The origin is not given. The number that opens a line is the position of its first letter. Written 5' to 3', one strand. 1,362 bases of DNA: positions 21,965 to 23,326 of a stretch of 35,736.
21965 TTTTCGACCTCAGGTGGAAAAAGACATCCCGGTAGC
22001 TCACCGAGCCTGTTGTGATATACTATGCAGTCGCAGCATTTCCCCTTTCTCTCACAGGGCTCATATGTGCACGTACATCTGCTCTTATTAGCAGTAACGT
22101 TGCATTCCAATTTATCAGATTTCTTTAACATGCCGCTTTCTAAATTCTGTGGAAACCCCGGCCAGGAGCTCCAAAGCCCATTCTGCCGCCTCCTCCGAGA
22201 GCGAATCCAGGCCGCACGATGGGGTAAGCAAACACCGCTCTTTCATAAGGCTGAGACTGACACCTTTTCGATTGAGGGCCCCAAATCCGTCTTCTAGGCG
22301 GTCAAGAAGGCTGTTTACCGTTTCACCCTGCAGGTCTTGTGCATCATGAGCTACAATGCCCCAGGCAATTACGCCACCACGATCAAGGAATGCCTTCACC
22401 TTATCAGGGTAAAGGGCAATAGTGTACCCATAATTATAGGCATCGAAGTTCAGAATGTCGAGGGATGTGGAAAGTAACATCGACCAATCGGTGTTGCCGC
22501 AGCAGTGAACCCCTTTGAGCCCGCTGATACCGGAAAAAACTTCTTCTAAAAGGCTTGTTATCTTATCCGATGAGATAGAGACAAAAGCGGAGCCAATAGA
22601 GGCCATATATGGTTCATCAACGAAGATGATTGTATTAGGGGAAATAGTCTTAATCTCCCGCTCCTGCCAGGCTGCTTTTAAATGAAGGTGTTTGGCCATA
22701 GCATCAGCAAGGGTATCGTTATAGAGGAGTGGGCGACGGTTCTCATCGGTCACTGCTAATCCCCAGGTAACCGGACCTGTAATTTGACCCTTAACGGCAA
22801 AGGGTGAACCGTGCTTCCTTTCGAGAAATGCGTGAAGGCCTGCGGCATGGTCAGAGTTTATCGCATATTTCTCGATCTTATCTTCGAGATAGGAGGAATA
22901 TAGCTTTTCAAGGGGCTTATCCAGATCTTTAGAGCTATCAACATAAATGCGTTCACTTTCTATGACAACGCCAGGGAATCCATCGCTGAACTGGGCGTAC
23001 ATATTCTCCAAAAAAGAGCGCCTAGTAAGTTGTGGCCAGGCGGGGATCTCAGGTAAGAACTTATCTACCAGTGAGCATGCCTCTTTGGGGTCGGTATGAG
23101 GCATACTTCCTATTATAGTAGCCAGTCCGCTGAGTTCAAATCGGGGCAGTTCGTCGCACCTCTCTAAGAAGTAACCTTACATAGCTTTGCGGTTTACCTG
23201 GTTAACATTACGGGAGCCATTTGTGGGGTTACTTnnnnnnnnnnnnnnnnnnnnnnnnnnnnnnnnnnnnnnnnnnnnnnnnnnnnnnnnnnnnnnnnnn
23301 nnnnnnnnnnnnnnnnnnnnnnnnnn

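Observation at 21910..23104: Folate-domain-less MetE-like 'core' methionine synthase overlapped by a Cys-rich miniprotein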

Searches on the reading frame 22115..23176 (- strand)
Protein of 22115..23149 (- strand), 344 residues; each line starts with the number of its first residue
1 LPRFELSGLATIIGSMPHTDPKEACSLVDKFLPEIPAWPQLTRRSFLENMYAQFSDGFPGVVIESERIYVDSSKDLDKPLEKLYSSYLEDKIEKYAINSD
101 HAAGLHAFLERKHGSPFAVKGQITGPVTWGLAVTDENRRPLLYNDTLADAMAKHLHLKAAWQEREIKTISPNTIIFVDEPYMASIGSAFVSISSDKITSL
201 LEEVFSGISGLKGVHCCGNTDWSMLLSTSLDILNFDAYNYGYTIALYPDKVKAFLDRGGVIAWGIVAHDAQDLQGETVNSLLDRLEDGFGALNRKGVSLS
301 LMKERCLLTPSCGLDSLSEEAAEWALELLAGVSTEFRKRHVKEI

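Call 3: search_protein_families(library=pfam, proteins=[window:22115-23104:-], max_evalue=0.01)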
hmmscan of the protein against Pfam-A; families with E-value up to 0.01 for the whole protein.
window:22115-23104:- (329 aa): 0 families

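Call 4: search_protein_families(library=ncbifam, proteins=[window:22115-23104:-], max_evalue=0.01)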
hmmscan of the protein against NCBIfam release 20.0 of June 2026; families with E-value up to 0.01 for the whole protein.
window:22115-23104:- (329 aa): 2 families
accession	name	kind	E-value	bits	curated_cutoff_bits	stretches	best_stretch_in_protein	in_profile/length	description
NF002119.0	PRK00957.1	equivalog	6.7e-10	38.6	258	1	100-322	106-305/306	methionine synthase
NF003317.0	PRK04326.1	equivalog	0.00063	19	406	1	103-323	129-324/340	methionine synthase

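Call 6: find_homologous_proteins(query=window:22115-23104:-)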
Query window:22115-23104:- (329 aa): 6431 proteins with E <= 0.001 among 8000 candidates; the best 120 are listed.
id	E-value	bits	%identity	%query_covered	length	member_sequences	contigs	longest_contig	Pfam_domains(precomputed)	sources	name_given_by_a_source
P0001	5.2e-214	728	97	100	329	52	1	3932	-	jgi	jgi:methionine synthase II (cobalamin-independent)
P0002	2.6e-213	725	96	100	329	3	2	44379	-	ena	-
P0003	1.1e-210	717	97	99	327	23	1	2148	-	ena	-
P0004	3.3e-204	695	96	96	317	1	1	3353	-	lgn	-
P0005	2.1e-183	627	83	99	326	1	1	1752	-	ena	-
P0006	4.4e-183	626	82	100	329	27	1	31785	-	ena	-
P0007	3.5e-180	617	81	99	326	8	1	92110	-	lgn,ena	-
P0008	4.8e-180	616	81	99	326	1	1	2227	-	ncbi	-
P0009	1.3e-178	611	81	99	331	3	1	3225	-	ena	-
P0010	1.1e-176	605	79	100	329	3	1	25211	-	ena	-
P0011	2.6e-176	604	79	100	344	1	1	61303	-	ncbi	-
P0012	3.6e-175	600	78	100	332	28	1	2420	-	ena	-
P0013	1.4e-174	598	78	100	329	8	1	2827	-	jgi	-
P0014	1.2e-172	592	76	100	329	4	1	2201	-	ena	-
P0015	2.5e-172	591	77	100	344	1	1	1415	-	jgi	-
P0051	2.4e-158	545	72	100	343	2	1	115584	-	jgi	-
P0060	3.7e-156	538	70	97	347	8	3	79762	-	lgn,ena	-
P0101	1.2e-137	477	65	99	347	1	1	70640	-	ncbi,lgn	-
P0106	2.0e-137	476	62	99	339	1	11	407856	-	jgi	-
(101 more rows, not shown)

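Call 29: search_solved_structures(query=A2, max_evalue=0.01, show_alignments=2)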
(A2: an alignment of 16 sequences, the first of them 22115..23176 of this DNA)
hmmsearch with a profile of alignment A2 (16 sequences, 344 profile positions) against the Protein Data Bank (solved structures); distinct sequences matched with E-value up to 0.01: 0.

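Call 41: predict_structure(alignment_id=A4)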
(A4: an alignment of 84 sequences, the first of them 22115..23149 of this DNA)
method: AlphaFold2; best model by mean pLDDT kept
length: 344 residues; sequences in the alignment: 84
mean_pLDDT: 92.7   pTM: 0.92
mean pLDDT of the five models: 92.7, 88.0, 85.0, 84.8, 83.7
residues with pLDDT >= 90: 289; 70-90: 45; 50-70: 6; < 50: 4
segments of 3 or more residues with pLDDT < 50: none
pLDDT, mean of each block of 10 residues (from residue 1): 75 93 96 95 92 95 93 95 98 94 95 93 95 94 95 98 97 95 78 90 97 88 91 93 90 95 94 93 95 95 95 94 97 94 55
secondary structure, 60 per line:
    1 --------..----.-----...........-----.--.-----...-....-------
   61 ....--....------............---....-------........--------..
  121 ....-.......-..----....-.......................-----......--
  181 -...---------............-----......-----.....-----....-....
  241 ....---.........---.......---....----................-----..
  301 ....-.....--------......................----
elements in order: H21-31 H50-53 E61-64 E67-70 H77-88 H92-95 H103-110 E119-124 H126-132 H145-167 E173-178 H194-205 E211-216 H222-226 E232-235 H237-244 H248-256 E260-266 H270-273 H278-293 H299-304 E306-310 H319-340

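Call 44: fold_search(model_id=the predicted structure, library=pdb)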
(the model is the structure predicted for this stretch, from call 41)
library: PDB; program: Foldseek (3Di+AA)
matches with E <= 10: 1510; with E <= 0.001: 39
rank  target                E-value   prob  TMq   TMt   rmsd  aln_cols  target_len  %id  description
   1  1xpg_A                2.1e-09  1.00  0.60  0.30   7.2       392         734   14  Crystal Structure of T. maritima Cobalamin-Independent Methionine Synthase complexed with Zn2+ and Methyltetrahydrofol (released 2005-03-01)
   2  1xdj_B                3.3e-09  1.00  0.59  0.31   7.0       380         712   14  Crystal Structure of T. maritima Cobalamin-Independent Methionine Synthase complexed with Zn2+ and Homocysteine (released 2005-03-01)
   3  4l5z                  6.8e-09  1.00  0.60  0.30   6.0       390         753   14  Crystal structure of the Candida albicans Methionine Synthase in complex with Homocysteine (released 2014-03-05)
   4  1t7l_A                7.2e-09  1.00  0.59  0.30   7.1       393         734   14  Crystal Structure of Cobalamin-Independent Methionine Synthase from T. maritima (released 2005-03-01)
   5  1t7l_B                8.4e-09  1.00  0.59  0.30   7.3       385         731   14  Crystal Structure of Cobalamin-Independent Methionine Synthase from T. maritima (released 2005-03-01)
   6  1xdj_A                1.0e-08  1.00  0.60  0.31   7.2       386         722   15  Crystal Structure of T. maritima Cobalamin-Independent Methionine Synthase complexed with Zn2+ and Homocysteine (released 2005-03-01)
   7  3bq6_A                1.2e-08  1.00  0.61  0.32   7.1       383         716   15  Crystal Structure of T. maritima Cobalamin-Independent Methionine Synthase complexed with Zn2+ (Monoclinic) (released 2008-03-11)
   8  4l6h                  1.2e-08  1.00  0.59  0.29   5.9       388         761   15  Crystal structure of the Candida albicans Methionine Synthase in complex with Methotrexate and Homocysteine (released 2014-03-05)
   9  3bq6_B                1.2e-08  1.00  0.61  0.32   7.1       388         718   15  Crystal Structure of T. maritima Cobalamin-Independent Methionine Synthase complexed with Zn2+ (Monoclinic) (released 2008-03-11)
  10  3bq5_A                1.3e-08  1.00  0.59  0.31   7.3       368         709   15  Crystal Structure of T. maritima Cobalamin-Independent Methionine Synthase complexed with Zn2+ and Homocysteine (Monoc (released 2008-03-11)
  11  4l65                  1.9e-08  1.00  0.59  0.29   6.0       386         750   15  Crystal structure of the Candida albicans Methionine Synthase in complex with 5-Methyl-Tetrahydrofolate and Methionine (released 2014-03-05)
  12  1xr2_A                2.2e-08  1.00  0.59  0.31   7.2       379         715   15  Crystal Structure of oxidized T. maritima Cobalamin-Independent Methionine Synthase complexed with Methyltetrahydrofol (released 2005-03-01)
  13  1xr2_B                2.3e-08  1.00  0.57  0.29   7.8       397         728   14  Crystal Structure of oxidized T. maritima Cobalamin-Independent Methionine Synthase complexed with Methyltetrahydrofol (released 2005-03-01)
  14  3ppc_A                2.4e-08  1.00  0.60  0.30   7.3       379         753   14  Crystal structure of the Candida albicans methionine synthase by surface entropy reduction, tyrosine variant with zinc (released 2011-10-12)
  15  3bq5_B                2.8e-08  1.00  0.59  0.30   7.5       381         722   14  Crystal Structure of T. maritima Cobalamin-Independent Methionine Synthase complexed with Zn2+ and Homocysteine (Monoc (released 2008-03-11)
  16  3rpd_B                3.1e-08  1.00  0.56  0.57   6.6       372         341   16  The structure of a B12-independent methionine synthase from Shewanella sp. W3-18-1 in complex with Selenomethionine. (released 2011-08-31)
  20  3rpd_A                1.2e-07  1.00  0.60  0.59   6.9       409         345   16  The structure of a B12-independent methionine synthase from Shewanella sp. W3-18-1 in complex with Selenomethionine. (released 2011-08-31)
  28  1ypx                  7.8e-07  1.00  0.57  0.61   6.2       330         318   14  Crystal Structure of the Putative Vitamin-B12 Independent Methionine Synthase from Listeria monocytogenes, Northeast Str (released 2005-02-08)
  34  4ay7_A                1.5e-05  1.00  0.55  0.56   5.8       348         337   16  methyltransferase from Methanosarcina mazei (released 2012-10-31)
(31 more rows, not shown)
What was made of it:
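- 22115..23149 (-): mesB (core-MetE type methionine synthase). 344 aa if started at CTG 23149; the deposited and called form starts at ATG 23104 (329 aa). AF2 pLDDT 92.7; top Foldseek hits are MetE (calls 41, 44).
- On MesB / core-MetE: 344 aa. The AF2 model (pLDDT 92.7) aligns to half of MetE (TM 0.6 normalised by query length, 0.3 by target length) and to single-barrel 3rpd and 1ypx (calls 41, 44).
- On UroD / MtaA methyltransferases: UroD and 4ay7 rank below all MetE entries (call 44).
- Closest known: Canonical MetE. Same: These are the top Foldseek hits, at E 2e-9 (call 44).
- Closest known: MtaA/UroD-type corrinoid methyltransferases. Different: Weaker structural match than MetE (E 1.5e-5 against 2e-9; call 44).
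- UroD and MtaA-type hits are weaker, at E 1e-5 or above (calls 41, 44).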

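Call 55: search_protein_families(library=pfam, proteins=[window:22115-23149:-], max_evalue=0.1)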
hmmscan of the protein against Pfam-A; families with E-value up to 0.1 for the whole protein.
window:22115-23149:- (344 aa): 0 families
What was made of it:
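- On UroD / MtaA methyltransferases: No URO-D hit (calls 3, 55).
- Closest known: Canonical MetE. Different: No Pfam Meth_synt_2 hit (calls 3, 55).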

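Call 59: find_encoding_contigs(protein=P0106, flank=6000, max_places=2)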
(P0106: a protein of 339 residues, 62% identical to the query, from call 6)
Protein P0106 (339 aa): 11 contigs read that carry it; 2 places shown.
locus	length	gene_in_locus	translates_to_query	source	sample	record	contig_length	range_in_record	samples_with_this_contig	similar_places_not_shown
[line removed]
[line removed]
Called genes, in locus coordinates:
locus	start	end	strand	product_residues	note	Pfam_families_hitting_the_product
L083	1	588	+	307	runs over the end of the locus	PF00514:Arm (faint), PF02985:HEAT (faint), PF13513:HEAT_EZ (faint), PF13646:HEAT_2, PF03130:HEAT_PBS (faint), PF13646:HEAT_2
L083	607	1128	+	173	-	PF13302:Acetyltransf_3, PF13523:Acetyltransf_8 (weak), PF00583:Acetyltransf_1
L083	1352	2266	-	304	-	PF00106:adh_short, PF08659:KR, PF13561:adh_short_C2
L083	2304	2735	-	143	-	PF01575:MaoC_dehydratas, PF13452:FAS1_DH_region (weak)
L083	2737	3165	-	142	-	PF13452:FAS1_DH_region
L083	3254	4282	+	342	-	PF01008:IF-2B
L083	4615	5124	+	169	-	-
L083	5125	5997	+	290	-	PF01048:PNP_UDP_1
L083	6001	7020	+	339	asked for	-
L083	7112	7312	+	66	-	PF20095:DUF6485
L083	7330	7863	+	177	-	PF03266:NTPase_1, PF06745:ATPase (weak), PF13401:AAA_22 (weak), PF13604:AAA_30 (faint)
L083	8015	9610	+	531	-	PF01636:APH (weak), PF13189:Cytidylate_kin2 (faint), PF13207:AAA_17, PF13238:AAA_18, PF13671:AAA_33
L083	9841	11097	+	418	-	PF05221:AdoHcyase, PF00670:AdoHcyase_NAD, PF02826:2-Hacid_dh_C (weak), PF07991:KARI_N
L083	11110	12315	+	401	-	PF00438:S-AdoMet_synt_N, PF02772:S-AdoMet_synt_M, PF02773:S-AdoMet_synt_C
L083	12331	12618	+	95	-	-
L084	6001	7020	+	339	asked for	-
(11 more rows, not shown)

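Call 60: find_encoding_contigs(protein=P0101, flank=6000, max_places=2)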
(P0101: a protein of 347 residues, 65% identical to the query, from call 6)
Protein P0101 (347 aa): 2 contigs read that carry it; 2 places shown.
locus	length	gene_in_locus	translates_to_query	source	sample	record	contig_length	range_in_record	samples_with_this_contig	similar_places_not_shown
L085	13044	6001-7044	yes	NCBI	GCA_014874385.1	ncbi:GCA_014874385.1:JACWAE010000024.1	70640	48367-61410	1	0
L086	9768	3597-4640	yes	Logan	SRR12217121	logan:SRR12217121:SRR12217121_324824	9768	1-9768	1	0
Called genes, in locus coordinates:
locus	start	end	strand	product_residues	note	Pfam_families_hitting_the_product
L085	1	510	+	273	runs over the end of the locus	PF02463:SMC_N (faint), PF00005:ABC_tran, PF13304:AAA_21 (weak)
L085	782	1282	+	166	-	PF00881:Nitroreductase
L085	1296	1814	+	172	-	PF00156:Pribosyltran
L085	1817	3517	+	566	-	PF01979:Amidohydro_1, PF07969:Amidohydro_3 (faint), PF13382:Adenine_deam_C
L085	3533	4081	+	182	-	PF01209:Ubie_methyltran, PF13489:Methyltransf_23, PF01135:PCMT, PF05175:MTS, PF06325:PrmA, PF13847:Methyltransf_31, PF08241:Methyltransf_11, PF08242:Methyltransf_12, +7 more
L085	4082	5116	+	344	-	PF01008:IF-2B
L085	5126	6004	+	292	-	PF01048:PNP_UDP_1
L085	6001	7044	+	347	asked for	-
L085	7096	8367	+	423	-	PF00108:Thiolase_N, PF02803:Thiolase_C, PF22691:Thiolase_C_1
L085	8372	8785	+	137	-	PF12172:zf-ChsH2, PF01796:OB_ChsH2_C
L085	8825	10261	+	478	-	PF08545:ACP_syn_III (weak), PF12172:zf-ChsH2 (weak)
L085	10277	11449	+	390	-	PF00108:Thiolase_N, PF02803:Thiolase_C (weak), PF22691:Thiolase_C_1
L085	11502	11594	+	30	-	-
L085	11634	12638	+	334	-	PF01636:APH (weak)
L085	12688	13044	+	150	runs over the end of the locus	PF01797:Y1_Tnp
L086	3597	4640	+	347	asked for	-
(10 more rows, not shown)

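Call 61: find_encoding_contigs(protein=P0002, flank=10000, max_places=2)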
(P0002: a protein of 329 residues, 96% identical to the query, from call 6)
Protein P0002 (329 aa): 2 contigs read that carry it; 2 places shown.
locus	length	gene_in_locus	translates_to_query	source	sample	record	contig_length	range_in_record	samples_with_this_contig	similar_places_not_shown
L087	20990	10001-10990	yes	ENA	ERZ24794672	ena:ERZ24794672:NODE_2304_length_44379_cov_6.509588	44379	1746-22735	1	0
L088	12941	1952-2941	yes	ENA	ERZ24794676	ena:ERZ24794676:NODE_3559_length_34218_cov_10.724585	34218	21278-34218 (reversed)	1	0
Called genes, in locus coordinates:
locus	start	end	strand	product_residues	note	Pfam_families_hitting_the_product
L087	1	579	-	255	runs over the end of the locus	PF02146:SIR2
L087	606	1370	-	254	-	PF00378:ECH_1, PF16113:ECH_2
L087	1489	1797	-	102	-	PF13263:PHP_C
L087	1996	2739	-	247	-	PF00378:ECH_1, PF16113:ECH_2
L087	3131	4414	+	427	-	PF01497:Peripla_BP_2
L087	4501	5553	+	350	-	PF01032:FecCD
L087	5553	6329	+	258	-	PF00005:ABC_tran, PF02463:SMC_N (faint), PF13304:AAA_21 (weak)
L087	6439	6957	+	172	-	PF00156:Pribosyltran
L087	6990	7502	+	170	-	PF00156:Pribosyltran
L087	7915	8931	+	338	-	PF01008:IF-2B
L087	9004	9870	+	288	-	PF01048:PNP_UDP_1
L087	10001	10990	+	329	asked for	-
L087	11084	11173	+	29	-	-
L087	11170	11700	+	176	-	PF03266:NTPase_1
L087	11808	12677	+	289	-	PF00294:PfkB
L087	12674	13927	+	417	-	PF05221:AdoHcyase, PF02826:2-Hacid_dh_C (weak), PF00670:AdoHcyase_NAD, PF07991:KARI_N (weak)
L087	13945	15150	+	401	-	PF00438:S-AdoMet_synt_N, PF02772:S-AdoMet_synt_M, PF02773:S-AdoMet_synt_C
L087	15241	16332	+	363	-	PF00483:NTP_transferase, PF12804:NTP_transf_3 (weak), PF14602:Hexapep_2 (faint), PF21711:DCTN5 (faint), PF00132:Hexapep (weak), PF25084:LbH_EIF2B, PF24894:Hexapep_GlmU (weak), PF25087:GMPPB_C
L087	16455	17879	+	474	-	PF02878:PGM_PMM_I, PF02879:PGM_PMM_II, PF02880:PGM_PMM_III, PF00408:PGM_PMM_IV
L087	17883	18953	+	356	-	PF01380:SIS (faint), PF10432:bact-PGI_C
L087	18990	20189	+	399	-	PF02771:Acyl-CoA_dh_N, PF02770:Acyl-CoA_dh_M, PF00441:Acyl-CoA_dh_1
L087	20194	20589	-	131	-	PF00380:Ribosomal_S9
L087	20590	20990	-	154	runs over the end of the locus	PF00572:Ribosomal_L13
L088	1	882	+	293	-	?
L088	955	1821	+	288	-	PF01048:PNP_UDP_1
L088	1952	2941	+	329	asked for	-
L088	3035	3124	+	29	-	-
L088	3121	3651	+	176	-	PF03266:NTPase_1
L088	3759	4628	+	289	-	PF00294:PfkB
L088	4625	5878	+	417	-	PF05221:AdoHcyase, PF02826:2-Hacid_dh_C, PF00670:AdoHcyase_NAD, PF07991:KARI_N (weak)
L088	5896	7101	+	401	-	PF00438:S-AdoMet_synt_N, PF02772:S-AdoMet_synt_M, PF02773:S-AdoMet_synt_C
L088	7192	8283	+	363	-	PF00483:NTP_transferase, PF12804:NTP_transf_3 (weak), PF14602:Hexapep_2 (faint), PF21711:DCTN5 (faint), PF00132:Hexapep (weak), PF25084:LbH_EIF2B, PF24894:Hexapep_GlmU (weak), PF25087:GMPPB_C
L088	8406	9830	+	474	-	PF02878:PGM_PMM_I, PF02879:PGM_PMM_II, PF02880:PGM_PMM_III, PF00408:PGM_PMM_IV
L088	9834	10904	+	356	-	PF01380:SIS (faint), PF10432:bact-PGI_C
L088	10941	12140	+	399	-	PF02771:Acyl-CoA_dh_N, PF02770:Acyl-CoA_dh_M, PF00441:Acyl-CoA_dh_1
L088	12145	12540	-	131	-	PF00380:Ribosomal_S9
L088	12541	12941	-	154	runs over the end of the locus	PF00572:Ribosomal_L13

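Call 65: find_encoding_contigs(protein=P0001, flank=3000, max_places=1)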
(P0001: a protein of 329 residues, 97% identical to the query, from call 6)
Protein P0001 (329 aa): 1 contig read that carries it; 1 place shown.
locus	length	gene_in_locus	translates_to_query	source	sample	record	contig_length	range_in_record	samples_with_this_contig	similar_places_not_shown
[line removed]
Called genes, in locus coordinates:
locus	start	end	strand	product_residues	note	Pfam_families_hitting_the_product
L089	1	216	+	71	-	?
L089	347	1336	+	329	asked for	-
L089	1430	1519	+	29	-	-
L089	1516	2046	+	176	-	PF03266:NTPase_1, PF13245:AAA_19 (faint)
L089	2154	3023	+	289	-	PF00294:PfkB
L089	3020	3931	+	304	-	?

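Call 67: find_encoding_contigs(protein=P0011, flank=3000, max_places=1)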
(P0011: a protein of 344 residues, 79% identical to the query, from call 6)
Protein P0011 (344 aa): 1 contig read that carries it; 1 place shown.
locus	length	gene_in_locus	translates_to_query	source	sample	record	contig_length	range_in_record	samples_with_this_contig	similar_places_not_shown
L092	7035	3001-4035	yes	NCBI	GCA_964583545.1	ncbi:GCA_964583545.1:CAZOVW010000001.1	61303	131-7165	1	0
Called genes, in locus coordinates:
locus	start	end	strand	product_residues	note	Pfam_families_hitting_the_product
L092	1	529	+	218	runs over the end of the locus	?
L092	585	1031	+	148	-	-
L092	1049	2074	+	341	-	PF01008:IF-2B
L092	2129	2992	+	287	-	PF01048:PNP_UDP_1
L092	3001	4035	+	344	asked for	-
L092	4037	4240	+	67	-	PF20095:DUF6485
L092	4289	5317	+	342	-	PF00248:Aldo_ket_red, PF13746:Fer4_18 (faint), PF13183:Fer4_8 (faint), PF13237:Fer4_10 (weak), PF13187:Fer4_9, PF13534:Fer4_17 (weak)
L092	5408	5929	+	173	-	PF03266:NTPase_1, PF13245:AAA_19 (faint), PF13401:AAA_22 (weak)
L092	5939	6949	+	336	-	-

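Call 68: find_encoding_contigs(protein=P0051, flank=3000, max_places=1)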
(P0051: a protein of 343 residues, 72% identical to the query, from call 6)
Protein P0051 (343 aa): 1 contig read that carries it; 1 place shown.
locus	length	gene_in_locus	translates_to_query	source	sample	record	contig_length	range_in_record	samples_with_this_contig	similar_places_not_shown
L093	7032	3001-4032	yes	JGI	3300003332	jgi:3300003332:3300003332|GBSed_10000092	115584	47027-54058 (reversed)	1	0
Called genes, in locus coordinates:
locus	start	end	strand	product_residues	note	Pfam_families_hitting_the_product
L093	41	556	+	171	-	PF01209:Ubie_methyltran, PF13489:Methyltransf_23, PF01135:PCMT, PF05175:MTS, PF06325:PrmA, PF13847:Methyltransf_31, PF08241:Methyltransf_11, PF08242:Methyltransf_12, +3 more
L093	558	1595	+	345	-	-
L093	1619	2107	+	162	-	-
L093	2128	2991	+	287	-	PF01048:PNP_UDP_1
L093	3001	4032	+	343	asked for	-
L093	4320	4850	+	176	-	PF03266:NTPase_1, PF13245:AAA_19 (weak)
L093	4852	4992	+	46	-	PF27253:AF_1253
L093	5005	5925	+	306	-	PF00294:PfkB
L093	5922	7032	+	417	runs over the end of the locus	PF05221:AdoHcyase, PF07991:KARI_N (faint), PF05221:AdoHcyase, PF02826:2-Hacid_dh_C (weak), PF00670:AdoHcyase_NAD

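Call 69: find_encoding_contigs(protein=P0060, flank=3000, max_places=1)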
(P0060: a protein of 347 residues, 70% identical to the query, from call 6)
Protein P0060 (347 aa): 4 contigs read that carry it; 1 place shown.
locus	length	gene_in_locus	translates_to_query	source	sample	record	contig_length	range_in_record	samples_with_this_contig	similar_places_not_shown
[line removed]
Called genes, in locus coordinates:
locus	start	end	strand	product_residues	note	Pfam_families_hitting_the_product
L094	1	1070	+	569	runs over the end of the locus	PF01979:Amidohydro_1, PF07969:Amidohydro_3 (faint), PF13382:Adenine_deam_C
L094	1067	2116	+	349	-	PF01008:IF-2B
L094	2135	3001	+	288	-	PF01048:PNP_UDP_1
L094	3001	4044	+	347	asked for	-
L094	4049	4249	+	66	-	PF20095:DUF6485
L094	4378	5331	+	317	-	PF00294:PfkB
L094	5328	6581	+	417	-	PF05221:AdoHcyase, PF02826:2-Hacid_dh_C (weak), PF00670:AdoHcyase_NAD, PF07991:KARI_N (weak)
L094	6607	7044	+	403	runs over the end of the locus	PF00438:S-AdoMet_synt_N, PF02772:S-AdoMet_synt_M, PF02773:S-AdoMet_synt_C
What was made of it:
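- The pair is kept while downstream genes vary (calls 59, 67, 69).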

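Call 72: search_protein_families(library=ncbifam, proteins=[window:22115-23149:-], max_evalue=1)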
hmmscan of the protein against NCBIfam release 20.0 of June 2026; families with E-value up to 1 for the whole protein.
window:22115-23149:- (344 aa): 1 family
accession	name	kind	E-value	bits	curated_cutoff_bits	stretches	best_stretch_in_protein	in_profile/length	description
NF002119.0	PRK00957.1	equivalog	5.7e-10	38.8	258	1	115-337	106-305/306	methionine synthase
